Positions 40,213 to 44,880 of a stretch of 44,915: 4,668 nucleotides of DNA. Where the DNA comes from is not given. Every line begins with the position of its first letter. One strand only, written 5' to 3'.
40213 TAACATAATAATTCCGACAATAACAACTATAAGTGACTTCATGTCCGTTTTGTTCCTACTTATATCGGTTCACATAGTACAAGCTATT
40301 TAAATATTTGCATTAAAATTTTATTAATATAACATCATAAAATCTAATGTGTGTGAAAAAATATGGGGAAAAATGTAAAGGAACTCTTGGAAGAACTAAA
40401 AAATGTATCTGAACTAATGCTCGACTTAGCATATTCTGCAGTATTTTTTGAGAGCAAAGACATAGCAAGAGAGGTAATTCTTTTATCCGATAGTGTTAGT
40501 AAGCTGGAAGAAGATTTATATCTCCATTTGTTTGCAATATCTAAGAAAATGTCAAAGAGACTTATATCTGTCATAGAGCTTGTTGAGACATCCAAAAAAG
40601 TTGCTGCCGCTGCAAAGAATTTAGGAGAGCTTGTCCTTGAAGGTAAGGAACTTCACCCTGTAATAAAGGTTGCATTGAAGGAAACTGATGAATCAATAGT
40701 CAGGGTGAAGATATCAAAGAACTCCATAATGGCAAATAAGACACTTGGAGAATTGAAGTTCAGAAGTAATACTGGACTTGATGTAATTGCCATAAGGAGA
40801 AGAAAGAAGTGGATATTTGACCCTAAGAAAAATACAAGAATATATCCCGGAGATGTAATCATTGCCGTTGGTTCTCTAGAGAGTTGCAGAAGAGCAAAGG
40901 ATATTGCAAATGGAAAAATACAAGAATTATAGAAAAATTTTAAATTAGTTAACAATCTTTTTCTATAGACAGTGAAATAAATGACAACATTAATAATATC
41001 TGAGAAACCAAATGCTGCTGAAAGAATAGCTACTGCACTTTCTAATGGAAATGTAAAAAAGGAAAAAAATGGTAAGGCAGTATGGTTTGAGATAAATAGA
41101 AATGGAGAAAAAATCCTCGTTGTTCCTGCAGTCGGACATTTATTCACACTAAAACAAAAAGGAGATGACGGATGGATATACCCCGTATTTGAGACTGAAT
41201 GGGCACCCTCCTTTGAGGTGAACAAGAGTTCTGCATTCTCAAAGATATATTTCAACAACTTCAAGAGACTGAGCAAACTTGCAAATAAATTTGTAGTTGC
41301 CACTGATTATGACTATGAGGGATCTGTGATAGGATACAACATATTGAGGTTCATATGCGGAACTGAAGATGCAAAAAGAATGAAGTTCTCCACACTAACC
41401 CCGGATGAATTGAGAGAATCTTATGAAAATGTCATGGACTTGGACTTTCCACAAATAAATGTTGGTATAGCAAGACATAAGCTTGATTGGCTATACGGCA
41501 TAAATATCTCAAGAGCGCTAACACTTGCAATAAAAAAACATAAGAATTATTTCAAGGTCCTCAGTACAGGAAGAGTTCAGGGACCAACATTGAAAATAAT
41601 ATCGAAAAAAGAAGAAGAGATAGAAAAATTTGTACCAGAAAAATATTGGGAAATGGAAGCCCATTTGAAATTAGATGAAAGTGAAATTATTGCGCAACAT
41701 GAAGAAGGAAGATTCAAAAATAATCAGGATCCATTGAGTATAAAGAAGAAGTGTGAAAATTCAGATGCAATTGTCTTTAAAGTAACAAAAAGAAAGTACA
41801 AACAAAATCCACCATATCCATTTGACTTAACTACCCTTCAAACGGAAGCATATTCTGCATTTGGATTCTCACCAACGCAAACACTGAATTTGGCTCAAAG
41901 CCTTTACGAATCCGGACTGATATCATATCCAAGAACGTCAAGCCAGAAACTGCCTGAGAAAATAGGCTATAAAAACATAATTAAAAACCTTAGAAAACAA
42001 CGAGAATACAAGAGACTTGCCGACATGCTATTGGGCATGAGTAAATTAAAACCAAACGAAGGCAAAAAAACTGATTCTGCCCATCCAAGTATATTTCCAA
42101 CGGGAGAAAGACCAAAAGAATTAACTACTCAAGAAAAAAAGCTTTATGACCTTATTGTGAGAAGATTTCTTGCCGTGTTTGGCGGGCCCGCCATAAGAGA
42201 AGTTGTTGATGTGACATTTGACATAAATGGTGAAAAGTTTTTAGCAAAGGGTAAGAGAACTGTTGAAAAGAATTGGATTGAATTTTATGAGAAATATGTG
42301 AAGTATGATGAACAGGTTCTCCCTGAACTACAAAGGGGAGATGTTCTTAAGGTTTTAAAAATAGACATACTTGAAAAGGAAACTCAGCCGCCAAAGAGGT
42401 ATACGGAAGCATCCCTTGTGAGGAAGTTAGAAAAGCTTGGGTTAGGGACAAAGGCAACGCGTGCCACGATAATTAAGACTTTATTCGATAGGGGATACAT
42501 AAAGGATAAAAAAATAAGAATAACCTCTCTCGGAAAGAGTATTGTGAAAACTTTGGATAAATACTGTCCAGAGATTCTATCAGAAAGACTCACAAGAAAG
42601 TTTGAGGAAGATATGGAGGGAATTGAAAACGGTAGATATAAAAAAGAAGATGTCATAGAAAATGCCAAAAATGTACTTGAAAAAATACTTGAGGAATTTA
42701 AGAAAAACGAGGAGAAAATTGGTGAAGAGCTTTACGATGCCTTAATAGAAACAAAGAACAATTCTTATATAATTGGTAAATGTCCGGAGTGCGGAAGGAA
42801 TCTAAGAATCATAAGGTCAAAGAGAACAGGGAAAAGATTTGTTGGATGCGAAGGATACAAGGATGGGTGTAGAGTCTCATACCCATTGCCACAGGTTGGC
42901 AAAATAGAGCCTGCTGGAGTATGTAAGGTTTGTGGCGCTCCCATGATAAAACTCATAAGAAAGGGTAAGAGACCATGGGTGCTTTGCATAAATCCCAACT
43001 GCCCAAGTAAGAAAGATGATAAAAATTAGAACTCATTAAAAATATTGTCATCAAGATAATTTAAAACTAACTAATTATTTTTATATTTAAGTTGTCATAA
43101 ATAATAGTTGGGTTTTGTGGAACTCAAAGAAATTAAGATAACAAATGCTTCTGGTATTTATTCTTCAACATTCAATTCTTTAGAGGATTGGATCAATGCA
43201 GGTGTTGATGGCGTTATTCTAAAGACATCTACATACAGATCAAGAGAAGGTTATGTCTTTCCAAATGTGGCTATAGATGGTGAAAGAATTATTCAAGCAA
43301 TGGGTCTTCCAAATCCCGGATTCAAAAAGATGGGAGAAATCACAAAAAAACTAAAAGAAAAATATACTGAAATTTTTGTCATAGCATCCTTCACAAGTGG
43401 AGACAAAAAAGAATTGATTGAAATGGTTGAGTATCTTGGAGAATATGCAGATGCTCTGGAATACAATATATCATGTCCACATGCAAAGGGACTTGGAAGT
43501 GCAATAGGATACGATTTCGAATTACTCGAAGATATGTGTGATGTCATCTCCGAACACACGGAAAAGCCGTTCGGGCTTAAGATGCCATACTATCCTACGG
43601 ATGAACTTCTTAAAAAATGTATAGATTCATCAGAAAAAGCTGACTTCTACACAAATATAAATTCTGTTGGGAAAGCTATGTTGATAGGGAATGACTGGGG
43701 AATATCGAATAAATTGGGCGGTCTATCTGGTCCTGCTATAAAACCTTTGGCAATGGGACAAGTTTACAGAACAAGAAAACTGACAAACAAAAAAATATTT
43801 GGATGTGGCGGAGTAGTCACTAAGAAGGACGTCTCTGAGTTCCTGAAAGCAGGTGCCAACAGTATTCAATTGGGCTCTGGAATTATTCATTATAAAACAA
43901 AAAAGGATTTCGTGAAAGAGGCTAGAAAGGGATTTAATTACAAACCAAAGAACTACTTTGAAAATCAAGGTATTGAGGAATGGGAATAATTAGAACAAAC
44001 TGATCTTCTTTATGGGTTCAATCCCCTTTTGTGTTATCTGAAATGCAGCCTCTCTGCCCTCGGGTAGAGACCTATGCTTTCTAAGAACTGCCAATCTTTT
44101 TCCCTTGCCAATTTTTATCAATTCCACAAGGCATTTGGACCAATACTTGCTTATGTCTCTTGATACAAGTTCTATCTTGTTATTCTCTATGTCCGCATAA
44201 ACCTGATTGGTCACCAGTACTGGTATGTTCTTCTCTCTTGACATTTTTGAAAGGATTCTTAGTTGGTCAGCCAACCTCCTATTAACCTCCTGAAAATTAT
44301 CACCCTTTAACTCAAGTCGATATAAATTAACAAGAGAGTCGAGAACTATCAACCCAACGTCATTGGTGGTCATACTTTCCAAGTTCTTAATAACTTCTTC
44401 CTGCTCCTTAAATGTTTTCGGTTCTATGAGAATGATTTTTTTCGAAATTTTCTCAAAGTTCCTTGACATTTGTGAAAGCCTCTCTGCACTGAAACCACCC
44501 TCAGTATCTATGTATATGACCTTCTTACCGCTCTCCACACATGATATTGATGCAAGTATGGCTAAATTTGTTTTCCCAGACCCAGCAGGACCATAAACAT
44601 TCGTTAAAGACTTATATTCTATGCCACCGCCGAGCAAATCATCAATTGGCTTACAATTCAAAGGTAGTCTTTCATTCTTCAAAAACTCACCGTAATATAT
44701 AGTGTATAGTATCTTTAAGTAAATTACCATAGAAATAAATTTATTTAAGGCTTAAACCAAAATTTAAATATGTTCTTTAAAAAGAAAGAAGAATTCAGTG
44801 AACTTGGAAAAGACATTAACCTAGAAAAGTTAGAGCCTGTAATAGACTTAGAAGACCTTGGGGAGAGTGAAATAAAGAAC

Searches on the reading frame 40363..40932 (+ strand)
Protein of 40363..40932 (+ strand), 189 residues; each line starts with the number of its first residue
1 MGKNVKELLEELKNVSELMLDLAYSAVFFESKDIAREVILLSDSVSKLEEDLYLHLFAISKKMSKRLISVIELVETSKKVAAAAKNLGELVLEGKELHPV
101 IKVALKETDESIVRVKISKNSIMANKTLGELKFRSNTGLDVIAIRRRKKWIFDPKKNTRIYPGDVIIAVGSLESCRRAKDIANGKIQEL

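Call 36: search_protein_families(library=pfam, proteins=[window:40363-40932:+], max_evalue=0.01)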
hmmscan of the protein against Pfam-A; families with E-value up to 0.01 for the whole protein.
window:40363-40932:+ (189 aa): 3 families
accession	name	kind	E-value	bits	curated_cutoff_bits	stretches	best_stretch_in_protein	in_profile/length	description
PF02080.26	TrkA_C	-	6.4e-16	58.5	27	1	112-181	1-69/71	TrkA-C domain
PF01895.24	PhoU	-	5.4e-06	27.1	23.5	1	9-90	1-88/89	PhoU domain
PF24642.1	DUF7636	-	0.0032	17.9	27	0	125-184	18-70/99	Domain of unknown function (DUF7636)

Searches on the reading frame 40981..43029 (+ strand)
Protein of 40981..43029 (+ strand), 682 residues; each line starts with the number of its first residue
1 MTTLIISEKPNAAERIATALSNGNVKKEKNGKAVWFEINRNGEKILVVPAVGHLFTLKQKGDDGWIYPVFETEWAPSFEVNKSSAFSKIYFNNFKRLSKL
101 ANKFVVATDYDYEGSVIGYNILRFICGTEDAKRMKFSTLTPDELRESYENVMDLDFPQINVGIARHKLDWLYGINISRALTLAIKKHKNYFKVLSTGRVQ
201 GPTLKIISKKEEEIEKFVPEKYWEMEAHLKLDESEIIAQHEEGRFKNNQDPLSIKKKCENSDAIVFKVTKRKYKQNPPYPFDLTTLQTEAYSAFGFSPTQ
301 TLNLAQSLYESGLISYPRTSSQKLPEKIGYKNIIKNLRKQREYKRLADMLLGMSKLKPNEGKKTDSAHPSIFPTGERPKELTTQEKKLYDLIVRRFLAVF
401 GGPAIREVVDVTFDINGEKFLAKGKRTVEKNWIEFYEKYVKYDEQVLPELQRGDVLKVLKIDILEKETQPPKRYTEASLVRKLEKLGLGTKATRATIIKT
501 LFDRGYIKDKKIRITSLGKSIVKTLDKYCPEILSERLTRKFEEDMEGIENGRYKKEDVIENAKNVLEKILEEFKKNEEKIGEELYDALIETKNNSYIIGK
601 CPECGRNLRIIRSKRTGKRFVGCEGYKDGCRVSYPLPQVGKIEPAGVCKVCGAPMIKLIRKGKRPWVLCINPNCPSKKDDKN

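Call 36: search_protein_families(library=pfam, proteins=[window:40981-43029:+], max_evalue=0.01)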
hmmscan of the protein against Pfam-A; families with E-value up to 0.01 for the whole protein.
window:40981-43029:+ (682 aa): 4 families
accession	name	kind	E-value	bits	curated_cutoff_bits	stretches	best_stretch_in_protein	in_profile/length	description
PF01131.25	Topoisom_bac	-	2.6e-129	432.3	35.1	1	155-559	3-410/411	DNA topoisomerase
PF01751.28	Toprim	-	3.9e-11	43.4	23.1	1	3-138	1-95/96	Toprim domain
PF01396.24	Zn_ribbon_Top1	-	2.8e-06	27.5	32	1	599-637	2-37/39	Topoisomerase DNA binding C4 zinc finger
PF13408.12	Zn_ribbon_recom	-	0.0042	17.9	25.3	0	600-630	7-36/58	Recombinase zinc beta ribbon domain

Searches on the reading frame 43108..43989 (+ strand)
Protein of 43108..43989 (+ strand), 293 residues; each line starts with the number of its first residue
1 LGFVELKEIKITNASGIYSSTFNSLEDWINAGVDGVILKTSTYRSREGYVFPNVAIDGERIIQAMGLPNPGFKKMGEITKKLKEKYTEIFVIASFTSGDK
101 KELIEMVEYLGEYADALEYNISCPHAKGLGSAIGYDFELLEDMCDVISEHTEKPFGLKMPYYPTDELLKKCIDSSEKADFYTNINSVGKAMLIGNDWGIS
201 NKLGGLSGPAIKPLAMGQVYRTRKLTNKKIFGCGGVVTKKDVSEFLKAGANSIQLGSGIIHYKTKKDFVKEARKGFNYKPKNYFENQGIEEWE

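Call 36: search_protein_families(library=pfam, proteins=[window:43108-43989:+], max_evalue=0.01)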
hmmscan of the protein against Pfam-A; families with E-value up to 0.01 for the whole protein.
window:43108-43989:+ (293 aa): 2 families
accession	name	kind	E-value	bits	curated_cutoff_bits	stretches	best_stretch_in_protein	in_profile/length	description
PF01180.27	DHO_dh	-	5.9e-43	147.6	27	1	11-261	15-274/291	Dihydroorotate dehydrogenase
PF00977.27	His_biosynth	-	5.6e-05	23.1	23.6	0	219-277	65-120/228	Histidine biosynthesis protein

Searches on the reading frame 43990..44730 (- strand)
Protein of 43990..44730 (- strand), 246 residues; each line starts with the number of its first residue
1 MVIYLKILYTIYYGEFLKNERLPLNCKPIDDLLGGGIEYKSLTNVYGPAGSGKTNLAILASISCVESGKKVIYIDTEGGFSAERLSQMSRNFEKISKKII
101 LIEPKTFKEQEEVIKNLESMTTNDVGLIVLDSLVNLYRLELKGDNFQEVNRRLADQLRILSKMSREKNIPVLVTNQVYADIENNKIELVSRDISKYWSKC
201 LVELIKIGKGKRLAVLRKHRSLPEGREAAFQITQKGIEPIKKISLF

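Call 36: search_protein_families(library=pfam, proteins=[window:43990-44730:-], max_evalue=0.01)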
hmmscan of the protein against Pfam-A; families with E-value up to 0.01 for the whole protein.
window:43990-44730:- (246 aa): 16 families
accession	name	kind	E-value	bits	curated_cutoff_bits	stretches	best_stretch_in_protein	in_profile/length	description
PF08423.17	Rad51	-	7.4e-28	97.9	22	1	26-238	12-242/244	Rad51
PF06745.19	ATPase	-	9e-11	42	26.6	1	29-238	8-225/231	KaiC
PF13481.12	AAA_25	-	1.1e-09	38.7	27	1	28-174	21-187/195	AAA domain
PF00154.27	RecA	-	8.8e-09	35.6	27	1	33-178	44-189/262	recA bacterial DNA recombination protein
PF03796.21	DnaB_C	-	2.5e-05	24.2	27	1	77-184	81-185/255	DnaB-like helicase C terminal domain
PF01637.24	ATPase_2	-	4.7e-05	23.8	33.2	1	43-132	23-118/225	ATPase domain predominantly from Archaea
PF13479.12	AAA_24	-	4.9e-05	23.7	27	1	45-139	7-79/195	AAA domain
PF05707.18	Zot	-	7e-05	22.8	20.3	1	45-149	5-107/197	Zonular occludens toxin (Zot)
PF01656.29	CbiA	-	0.00071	20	25.4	1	47-170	6-116/125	CobQ/CobB/MinD/ParA nucleotide binding domain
PF02562.22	PhoH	-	0.0008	19.4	27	1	37-69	16-48/205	PhoH-like protein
PF00270.35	DEAD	-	0.00081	19.6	26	1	45-118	19-96/167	DEAD/DEAH box helicase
PF01695.23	IstB_IS21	-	0.00099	19.1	24.1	1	45-80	97-132/238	IstB-like ATP binding protein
PF01935.23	DUF87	-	0.0013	19.3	23.2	1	45-165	28-146/220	Helicase HerA, central domain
PF02283.22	CobU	-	0.0017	18.4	27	1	45-181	3-129/168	Cobinamide kinase / cobinamide phosphate guanyltransferase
PF13614.12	AAA_31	-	0.0047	17.3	27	1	50-158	12-112/177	AAA domain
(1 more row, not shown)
